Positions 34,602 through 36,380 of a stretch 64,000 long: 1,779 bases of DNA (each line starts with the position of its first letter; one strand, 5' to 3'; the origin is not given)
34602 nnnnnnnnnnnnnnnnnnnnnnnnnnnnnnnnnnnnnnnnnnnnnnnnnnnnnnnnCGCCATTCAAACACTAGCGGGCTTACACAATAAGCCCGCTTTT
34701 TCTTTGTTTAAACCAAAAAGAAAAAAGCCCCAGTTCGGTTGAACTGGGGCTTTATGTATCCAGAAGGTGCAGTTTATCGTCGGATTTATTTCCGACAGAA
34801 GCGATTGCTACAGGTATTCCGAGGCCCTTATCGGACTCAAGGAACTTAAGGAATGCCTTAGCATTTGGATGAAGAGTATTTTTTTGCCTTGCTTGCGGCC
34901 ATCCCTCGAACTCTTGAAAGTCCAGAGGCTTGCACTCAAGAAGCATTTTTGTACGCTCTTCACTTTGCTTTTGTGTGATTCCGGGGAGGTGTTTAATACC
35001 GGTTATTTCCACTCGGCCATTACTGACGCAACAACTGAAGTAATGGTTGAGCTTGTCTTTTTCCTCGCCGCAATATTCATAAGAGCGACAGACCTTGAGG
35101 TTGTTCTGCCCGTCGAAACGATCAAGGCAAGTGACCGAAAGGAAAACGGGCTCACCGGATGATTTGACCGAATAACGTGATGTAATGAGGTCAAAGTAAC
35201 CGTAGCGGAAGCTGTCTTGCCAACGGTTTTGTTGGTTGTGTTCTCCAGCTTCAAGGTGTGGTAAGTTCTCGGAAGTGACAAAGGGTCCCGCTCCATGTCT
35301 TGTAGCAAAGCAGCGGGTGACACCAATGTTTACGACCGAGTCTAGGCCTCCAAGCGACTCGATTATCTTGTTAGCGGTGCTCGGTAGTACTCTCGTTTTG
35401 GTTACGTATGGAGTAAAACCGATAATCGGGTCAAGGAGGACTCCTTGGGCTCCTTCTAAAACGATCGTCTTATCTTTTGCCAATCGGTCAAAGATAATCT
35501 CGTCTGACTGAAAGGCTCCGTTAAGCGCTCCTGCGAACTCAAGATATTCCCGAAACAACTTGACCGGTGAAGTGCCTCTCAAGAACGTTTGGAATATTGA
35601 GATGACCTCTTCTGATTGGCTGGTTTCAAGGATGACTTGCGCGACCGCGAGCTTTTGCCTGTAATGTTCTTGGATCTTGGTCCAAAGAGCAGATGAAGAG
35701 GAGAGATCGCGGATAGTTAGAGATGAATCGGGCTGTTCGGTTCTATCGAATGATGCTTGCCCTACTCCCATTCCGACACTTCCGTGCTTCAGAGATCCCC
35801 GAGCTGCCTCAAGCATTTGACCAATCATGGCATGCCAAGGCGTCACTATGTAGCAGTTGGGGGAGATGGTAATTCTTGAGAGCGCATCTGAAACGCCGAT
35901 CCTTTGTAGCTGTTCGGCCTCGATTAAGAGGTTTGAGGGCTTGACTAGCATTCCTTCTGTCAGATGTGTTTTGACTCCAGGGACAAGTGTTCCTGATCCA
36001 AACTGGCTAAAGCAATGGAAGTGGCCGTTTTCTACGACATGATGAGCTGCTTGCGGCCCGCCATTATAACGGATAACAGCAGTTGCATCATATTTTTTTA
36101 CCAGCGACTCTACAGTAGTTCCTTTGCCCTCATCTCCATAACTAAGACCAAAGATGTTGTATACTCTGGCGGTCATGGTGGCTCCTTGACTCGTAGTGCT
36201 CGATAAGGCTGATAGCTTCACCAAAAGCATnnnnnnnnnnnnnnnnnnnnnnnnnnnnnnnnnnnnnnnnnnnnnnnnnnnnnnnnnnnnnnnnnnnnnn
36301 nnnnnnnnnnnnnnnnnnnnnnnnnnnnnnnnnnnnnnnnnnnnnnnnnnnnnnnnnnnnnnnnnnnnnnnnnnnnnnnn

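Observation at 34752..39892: GC-rich five-gene operon coupling nucleotide-type enzymes to a vWA/J-domain-kinase pair: candidate undescribed nucleotide-derived metabolite or signalling system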

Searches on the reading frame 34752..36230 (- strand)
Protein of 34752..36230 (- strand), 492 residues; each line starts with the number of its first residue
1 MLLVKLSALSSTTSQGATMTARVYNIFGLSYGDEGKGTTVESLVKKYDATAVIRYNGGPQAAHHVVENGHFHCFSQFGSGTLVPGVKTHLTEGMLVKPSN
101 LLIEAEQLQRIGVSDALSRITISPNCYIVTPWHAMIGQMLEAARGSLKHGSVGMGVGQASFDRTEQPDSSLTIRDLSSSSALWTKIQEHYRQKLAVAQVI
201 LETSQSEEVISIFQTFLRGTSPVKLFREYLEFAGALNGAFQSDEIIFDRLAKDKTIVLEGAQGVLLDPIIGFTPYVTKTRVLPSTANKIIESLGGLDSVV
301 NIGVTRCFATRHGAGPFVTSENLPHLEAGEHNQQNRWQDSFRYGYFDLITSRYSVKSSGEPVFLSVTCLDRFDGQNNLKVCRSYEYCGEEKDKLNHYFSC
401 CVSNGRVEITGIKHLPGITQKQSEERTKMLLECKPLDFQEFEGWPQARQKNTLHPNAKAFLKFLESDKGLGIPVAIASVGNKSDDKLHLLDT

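Call 3: search_protein_families(library=pfam, proteins=[window:34752-36230:-], max_evalue=0.01)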
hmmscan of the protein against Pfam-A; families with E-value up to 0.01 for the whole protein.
window:34752-36230:- (492 aa): 1 family
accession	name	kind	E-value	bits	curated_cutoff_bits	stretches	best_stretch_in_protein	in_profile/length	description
PF00709.27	Adenylsucc_synt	-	1.5e-63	215.5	27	1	26-485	2-414/416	Adenylosuccinate synthetase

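Call 4: search_protein_families(library=padloc, proteins=[window:34752-36230:-], max_evalue=0.01)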
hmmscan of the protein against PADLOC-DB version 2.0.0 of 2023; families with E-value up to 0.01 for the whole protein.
window:34752-36230:- (492 aa): 0 families

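Call 5: search_protein_families(library=ncbifam, proteins=[window:34752-36230:-], max_evalue=0.01)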
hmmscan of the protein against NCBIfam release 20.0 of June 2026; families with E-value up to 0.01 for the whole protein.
window:34752-36230:- (492 aa): 6 families
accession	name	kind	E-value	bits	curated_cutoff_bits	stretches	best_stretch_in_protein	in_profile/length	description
NF002223.0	PRK01117.1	equivalog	2.2e-54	184.9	402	1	26-486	6-421/430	adenylosuccinate synthase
TIGR00184.1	purA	equivalog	9.2e-51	173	395.55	1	26-393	2-352/425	adenylosuccinate synthase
NF010355.0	PRK13783.1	equivalog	5.8e-39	134.4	445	1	25-396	4-349/404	adenylosuccinate synthase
NF010357.0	PRK13785.1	equivalog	4.5e-28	98.1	700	1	25-394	4-380/455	adenylosuccinate synthase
NF003295.0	PRK04293.1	equivalog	9.5e-26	90.5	368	2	26-213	6-183/337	adenylosuccinate synthetase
NF038379.2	amino_Aden_PurZ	exception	2.3e-09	36.9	300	1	26-175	4-149/293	succino-amino-deoxyadenylate synthase PurZ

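Call 6: search_protein_families(library=phrogs, proteins=[window:34752-36230:-], max_evalue=0.01)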
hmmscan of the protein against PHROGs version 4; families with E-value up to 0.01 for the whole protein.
window:34752-36230:- (492 aa): 1 family
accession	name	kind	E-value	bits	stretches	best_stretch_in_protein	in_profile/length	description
phrog_1211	-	DNA, RNA and nucleotide metabolism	1.4e-60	206.4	1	23-485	4-410/414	2-aminooxy adenylosuccinate synthetase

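Call 9: find_encoding_contigs(protein=window:34752-36230:-, flank=10000, max_places=6)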
Protein window:34752-36230:- (492 aa): no gene with exactly this product is on record in the collection.

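Call 18: find_homologous_proteins(query=window:34752-36230:-)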
Query window:34752-36230:- (492 aa): 3263 proteins with E <= 0.001 among 8000 candidates; the best 120 are listed.
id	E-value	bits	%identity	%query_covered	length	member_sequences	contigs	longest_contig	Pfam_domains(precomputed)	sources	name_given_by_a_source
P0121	5.2e-294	993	90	96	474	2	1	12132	PF00709.28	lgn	-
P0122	1.8e-269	912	84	96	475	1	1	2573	PF00709.28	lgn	-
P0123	4.3e-179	614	57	96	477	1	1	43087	PF00709.28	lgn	-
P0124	9.4e-156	537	54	96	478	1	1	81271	PF00709.28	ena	-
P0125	1.7e-128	448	48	96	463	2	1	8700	PF00709.28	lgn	-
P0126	3.3e-123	430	45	93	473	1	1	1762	PF00709.28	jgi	jgi:adenylosuccinate synthase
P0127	1.5e-115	405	45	94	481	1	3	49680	PF00709.28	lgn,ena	-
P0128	4.1e-114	400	44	95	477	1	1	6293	PF00709.28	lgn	-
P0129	1.0e-113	399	44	96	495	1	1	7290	PF00709.28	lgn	-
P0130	3.3e-112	394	43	96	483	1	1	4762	PF00709.28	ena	-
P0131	3.0e-111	391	62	59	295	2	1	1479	PF00709.28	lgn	-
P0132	2.9e-109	384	43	95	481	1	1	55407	PF00709.28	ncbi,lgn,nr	ncbi:MAG: adenylosuccinate synthetase [Bdellovibrionales bacterium]|nr:adenylosuccinate synthetase [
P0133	3.0e-109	384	43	93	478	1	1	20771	PF00709.28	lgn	-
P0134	3.7e-109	384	41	95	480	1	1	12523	PF00709.28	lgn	-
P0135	1.7e-108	382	41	95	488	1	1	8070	PF00709.28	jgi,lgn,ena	-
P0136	4.1e-108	380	43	95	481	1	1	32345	PF00709.28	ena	-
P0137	8.2e-108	379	43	94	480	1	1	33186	PF00709.28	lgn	-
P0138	3.3e-107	377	43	95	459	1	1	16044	PF00709.28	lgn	-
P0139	1.1e-106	376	41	93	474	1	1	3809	PF00709.28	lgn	-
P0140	5.0e-105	370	41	95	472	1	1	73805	PF00709.28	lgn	-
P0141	1.5e-104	369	42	93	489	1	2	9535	PF00709.28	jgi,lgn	-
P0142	1.8e-104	368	43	93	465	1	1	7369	PF00709.28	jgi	jgi:adenylosuccinate synthase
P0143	4.7e-104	367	39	96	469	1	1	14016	PF00709.28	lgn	-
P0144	9.8e-104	366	42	95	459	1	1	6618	PF00709.28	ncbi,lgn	-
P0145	1.2e-103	366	39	94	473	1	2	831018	PF00709.28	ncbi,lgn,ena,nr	ncbi:adenylosuccinate synthetase [Candidatus Parcubacteria bacterium]|nr:adenylosuccinate synthetase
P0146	3.3e-103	364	42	93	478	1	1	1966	PF00709.28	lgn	-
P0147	7.2e-102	360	41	95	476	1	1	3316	PF00709.28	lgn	-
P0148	9.5e-102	359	42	94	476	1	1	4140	PF00709.28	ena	-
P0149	3.1e-101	358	41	95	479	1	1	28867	PF00709.28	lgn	-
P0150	8.6e-101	356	40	93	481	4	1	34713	PF00709.28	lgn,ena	-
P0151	1.6e-100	355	40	94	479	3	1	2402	PF00709.28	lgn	-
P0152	2.9e-100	354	41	95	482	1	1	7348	PF00709.28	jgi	-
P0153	4.4e-100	354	41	94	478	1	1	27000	PF00709.28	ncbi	-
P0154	4.5e-100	354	41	95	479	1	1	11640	PF00709.28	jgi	jgi:adenylosuccinate synthase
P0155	1.0e-99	353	41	94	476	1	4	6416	PF00709.28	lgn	-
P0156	1.2e-99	352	40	93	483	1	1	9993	PF00709.28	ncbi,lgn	-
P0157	4.6e-99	350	42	94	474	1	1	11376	PF00709.28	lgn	-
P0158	1.5e-98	349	41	93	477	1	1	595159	PF00709.28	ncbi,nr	ncbi:MAG: adenylosuccinate synthetase [Candidatus Eremiobacteraeota bacterium]|nr:adenylosuccinate s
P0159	2.5e-98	348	39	94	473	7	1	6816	PF00709.28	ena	-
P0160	3.5e-98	348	39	94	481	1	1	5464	PF00709.28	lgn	-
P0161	5.1e-98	347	39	94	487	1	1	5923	PF00709.28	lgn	-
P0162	1.3e-97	346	40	94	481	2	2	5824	PF00709.28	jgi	jgi:adenylosuccinate synthase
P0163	2.2e-97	345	40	95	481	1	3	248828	PF00709.28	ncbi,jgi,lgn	-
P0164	1.3e-96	342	38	93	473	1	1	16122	PF00709.28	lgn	-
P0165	2.3e-96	342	39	95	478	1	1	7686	PF00709.28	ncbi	-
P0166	4.6e-96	341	42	94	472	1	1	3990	PF00709.28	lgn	-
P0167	6.2e-96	340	40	92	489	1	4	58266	PF00709.28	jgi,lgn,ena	-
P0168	1.2e-95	339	41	95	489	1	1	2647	PF00709.28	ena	-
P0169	5.7e-95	337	39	96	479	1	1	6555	PF00709.28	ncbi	-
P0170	8.3e-95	336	40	95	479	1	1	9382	PF00709.28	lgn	-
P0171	1.1e-94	336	40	95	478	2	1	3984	PF00709.28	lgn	-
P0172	1.4e-94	336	38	95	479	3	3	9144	PF00709.28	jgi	-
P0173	1.8e-94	335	39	95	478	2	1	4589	PF00709.28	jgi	jgi:adenylosuccinate synthase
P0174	2.8e-94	335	40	94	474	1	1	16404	PF00709.28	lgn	-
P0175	1.1e-93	333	40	95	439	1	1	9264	PF00709.28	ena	-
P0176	1.4e-93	332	40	95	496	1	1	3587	PF00709.28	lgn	-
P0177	1.8e-93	332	40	96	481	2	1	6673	PF00709.28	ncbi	-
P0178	2.3e-93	332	40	94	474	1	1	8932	PF00709.28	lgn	-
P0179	5.2e-93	330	40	94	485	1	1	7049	PF00709.28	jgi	jgi:adenylosuccinate synthase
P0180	2.7e-92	328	37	95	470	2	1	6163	PF00709.28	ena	-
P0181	3.1e-92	328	40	96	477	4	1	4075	PF00709.28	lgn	-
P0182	7.1e-92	327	39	92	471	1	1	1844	PF00709.28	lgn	-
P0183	1.6e-91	326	38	96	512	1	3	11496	PF00709.28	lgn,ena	-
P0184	3.1e-91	325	37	95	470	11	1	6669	PF00709.28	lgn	-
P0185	2.3e-90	322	39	95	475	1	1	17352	PF00709.28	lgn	-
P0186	3.0e-90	321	39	95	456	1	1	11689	PF00709.28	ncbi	-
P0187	3.4e-90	321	38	96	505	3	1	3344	PF00709.28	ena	-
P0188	3.7e-90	321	39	96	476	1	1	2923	PF00709.28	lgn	-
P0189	3.7e-90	321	40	96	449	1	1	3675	PF00709.28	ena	-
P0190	7.4e-90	320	39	95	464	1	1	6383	PF00709.28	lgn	-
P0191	1.1e-89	320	39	96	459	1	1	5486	PF00709.28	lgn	-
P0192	3.0e-89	318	39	94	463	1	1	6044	PF00709.28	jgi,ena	-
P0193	8.1e-89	317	37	95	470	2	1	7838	PF00709.28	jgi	-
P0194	9.4e-89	316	37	94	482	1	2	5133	PF00709.28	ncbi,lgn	-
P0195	1.2e-88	316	39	95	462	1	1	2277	PF00709.28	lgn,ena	-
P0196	1.5e-88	316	44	80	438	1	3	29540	PF00709.28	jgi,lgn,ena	jgi:adenylosuccinate synthase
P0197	1.6e-88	316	37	95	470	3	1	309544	PF00709.28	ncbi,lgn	-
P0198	1.8e-88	316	38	94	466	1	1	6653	PF00709.28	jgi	jgi:adenylosuccinate synthase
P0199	2.1e-88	315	38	94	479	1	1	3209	PF00709.28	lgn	-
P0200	4.4e-88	314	38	95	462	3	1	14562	PF00709.28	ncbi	-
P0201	6.6e-88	314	38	95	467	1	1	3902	PF00709.28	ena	-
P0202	7.1e-88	314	39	94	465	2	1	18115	PF00709.28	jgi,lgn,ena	-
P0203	7.5e-88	313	40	96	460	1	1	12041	PF00709.28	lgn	-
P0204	9.3e-88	313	38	95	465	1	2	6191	PF00709.28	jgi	jgi:adenylosuccinate synthase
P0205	3.9e-87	311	40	95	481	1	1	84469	PF00709.28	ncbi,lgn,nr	ncbi:MAG: adenylosuccinate synthetase [Candidatus Moranbacteria bacterium]|nr:adenylosuccinate synth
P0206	5.6e-87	311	38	95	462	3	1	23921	PF00709.28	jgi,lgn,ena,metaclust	metaclust:\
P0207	7.6e-87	310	43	74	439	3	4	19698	PF00709.28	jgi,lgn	jgi:adenylosuccinate synthase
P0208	1.1e-86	310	40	94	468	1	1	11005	PF00709.28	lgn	-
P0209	1.5e-86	309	39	94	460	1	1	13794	PF00709.28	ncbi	-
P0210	2.8e-86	308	37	94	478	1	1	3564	PF00709.28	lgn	-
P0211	2.9e-86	308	39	95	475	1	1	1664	PF00709.28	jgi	jgi:adenylosuccinate synthase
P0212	3.8e-86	308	38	96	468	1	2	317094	PF00709.28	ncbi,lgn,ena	-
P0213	5.6e-86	307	38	96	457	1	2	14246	PF00709.28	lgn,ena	-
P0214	8.2e-86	307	38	95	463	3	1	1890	PF00709.28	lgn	-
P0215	9.1e-86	307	36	96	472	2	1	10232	PF00709.28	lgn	-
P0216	1.2e-85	306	37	94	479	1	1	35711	PF00709.28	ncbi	-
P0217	2.1e-85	305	37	95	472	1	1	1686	PF00709.28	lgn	-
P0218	3.6e-85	305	38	95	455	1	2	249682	PF00709.28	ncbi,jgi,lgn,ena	ncbi:MAG: adenylosuccinate synthetase [Candidatus Paceibacterota bacterium]|jgi:adenylosuccinate syn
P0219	1.9e-84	302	39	94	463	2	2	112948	PF00709.28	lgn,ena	-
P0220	3.6e-84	301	37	96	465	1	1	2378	PF00709.28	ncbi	-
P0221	6.3e-84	301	40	94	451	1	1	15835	PF00709.28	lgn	-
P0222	6.6e-84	300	36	95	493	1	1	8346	PF00709.28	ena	-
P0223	8.1e-84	300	35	94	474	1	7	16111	PF00709.28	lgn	-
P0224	1.0e-83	300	38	96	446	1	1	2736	PF00709.28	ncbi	-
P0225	1.6e-83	299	38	95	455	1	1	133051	PF00709.28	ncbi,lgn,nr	ncbi:MAG: adenylosuccinate synthetase [Acidobacteria bacterium]|nr:adenylosuccinate synthetase [Acid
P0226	1.7e-83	299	38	93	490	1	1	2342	PF00709.28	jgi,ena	-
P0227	1.8e-83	299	38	96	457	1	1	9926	PF00709.28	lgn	-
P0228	2.5e-83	299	37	94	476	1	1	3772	PF00709.28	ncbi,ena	-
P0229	2.6e-83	299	34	98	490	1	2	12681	PF00709.28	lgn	-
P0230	3.0e-83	298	41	82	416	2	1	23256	PF00709.28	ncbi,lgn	-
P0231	7.1e-83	297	39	95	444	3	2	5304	PF00709.28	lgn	-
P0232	8.2e-83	297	38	94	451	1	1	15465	PF00709.28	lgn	-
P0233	1.3e-82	296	37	94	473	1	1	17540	PF00709.28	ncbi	-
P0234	1.4e-82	296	43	73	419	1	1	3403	PF00709.28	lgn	-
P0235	1.5e-82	296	36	94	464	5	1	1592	PF00709.28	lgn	-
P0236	2.0e-82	296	35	96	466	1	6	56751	PF00709.28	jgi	jgi:adenylosuccinate synthase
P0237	2.4e-82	295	36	96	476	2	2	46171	PF00709.28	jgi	-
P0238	2.6e-82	295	38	96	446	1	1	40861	PF00709.28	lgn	-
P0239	2.7e-82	295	37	95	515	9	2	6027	PF00709.28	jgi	jgi:adenylosuccinate synthase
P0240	4.2e-82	295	37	96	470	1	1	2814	PF00709.28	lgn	-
